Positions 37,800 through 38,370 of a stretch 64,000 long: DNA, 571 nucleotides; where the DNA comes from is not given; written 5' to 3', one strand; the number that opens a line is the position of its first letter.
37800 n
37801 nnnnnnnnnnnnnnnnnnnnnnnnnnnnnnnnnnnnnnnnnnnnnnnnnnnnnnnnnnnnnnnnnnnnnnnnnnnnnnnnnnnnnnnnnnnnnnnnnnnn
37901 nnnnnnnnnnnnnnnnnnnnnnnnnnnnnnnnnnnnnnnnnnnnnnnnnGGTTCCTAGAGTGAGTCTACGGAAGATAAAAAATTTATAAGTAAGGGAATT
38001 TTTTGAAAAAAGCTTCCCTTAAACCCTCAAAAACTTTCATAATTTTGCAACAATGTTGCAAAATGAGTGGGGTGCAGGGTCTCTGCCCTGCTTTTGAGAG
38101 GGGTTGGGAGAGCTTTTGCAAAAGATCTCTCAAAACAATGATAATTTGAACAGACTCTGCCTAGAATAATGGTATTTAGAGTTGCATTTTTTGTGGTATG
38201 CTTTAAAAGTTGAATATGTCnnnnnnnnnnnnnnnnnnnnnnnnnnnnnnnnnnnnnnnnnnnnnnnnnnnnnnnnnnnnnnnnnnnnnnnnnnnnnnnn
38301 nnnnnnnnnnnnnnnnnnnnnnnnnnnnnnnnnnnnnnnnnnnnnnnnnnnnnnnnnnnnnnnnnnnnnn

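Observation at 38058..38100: Optional GC-rich terminator-like cassette inserted at the same position in three repeat copies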

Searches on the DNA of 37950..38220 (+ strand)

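Call 28: search_rna_families(source=window, start=37950, end=38220, threshold=evalue, max_evalue=10)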
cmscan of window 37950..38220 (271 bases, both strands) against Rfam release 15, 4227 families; matches with E-value up to 10: 7.
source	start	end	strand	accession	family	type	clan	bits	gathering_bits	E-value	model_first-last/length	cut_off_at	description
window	37973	38061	+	RF01457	rli22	Gene; sRNA;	CL00114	25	80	0.039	1-111/111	no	Listeria sRNA rli22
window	37976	38033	+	RF00038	PrfA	Cis-reg; thermoregulator;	-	18.4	88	3.7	1-132/132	no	PrfA thermoregulator UTR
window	38041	38063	-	RF03697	mir-722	Gene; miRNA;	-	15.3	81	3.5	1-67/67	no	mir-722 microRNA precursor family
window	37991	38021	-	RF03912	mir-4659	Gene; miRNA;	-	14.4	92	4.9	22-52/73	no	mir-4659 microRNA precursor family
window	38179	38206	-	RF02066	STnc320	Gene; sRNA;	-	13.2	50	6.2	1-55/55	no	Salmonella enterica sRNA STnc320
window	38072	38220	-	RF02377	SurA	Gene; sRNA;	-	13.1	100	0.2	49-279/279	5'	SurA sRNA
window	38011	38035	-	RF00612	SNORD75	Gene; snRNA; snoRNA; CD-box;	-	12.6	50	2.8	1-62/62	no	Small nucleolar RNA SNORD75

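Call 55: search_dna_similar(query=window:37975-38150:+, collection=plasmids, mode=distant, max_evalue=0.01, max_rows=15)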
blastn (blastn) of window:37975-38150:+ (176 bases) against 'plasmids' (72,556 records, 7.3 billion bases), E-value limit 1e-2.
No match.

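Call 56: search_dna_similar(query=window:37975-38150:+, collection=phages, mode=distant, max_evalue=0.01, max_rows=15)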
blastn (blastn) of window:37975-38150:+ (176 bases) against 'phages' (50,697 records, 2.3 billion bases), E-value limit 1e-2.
No match.
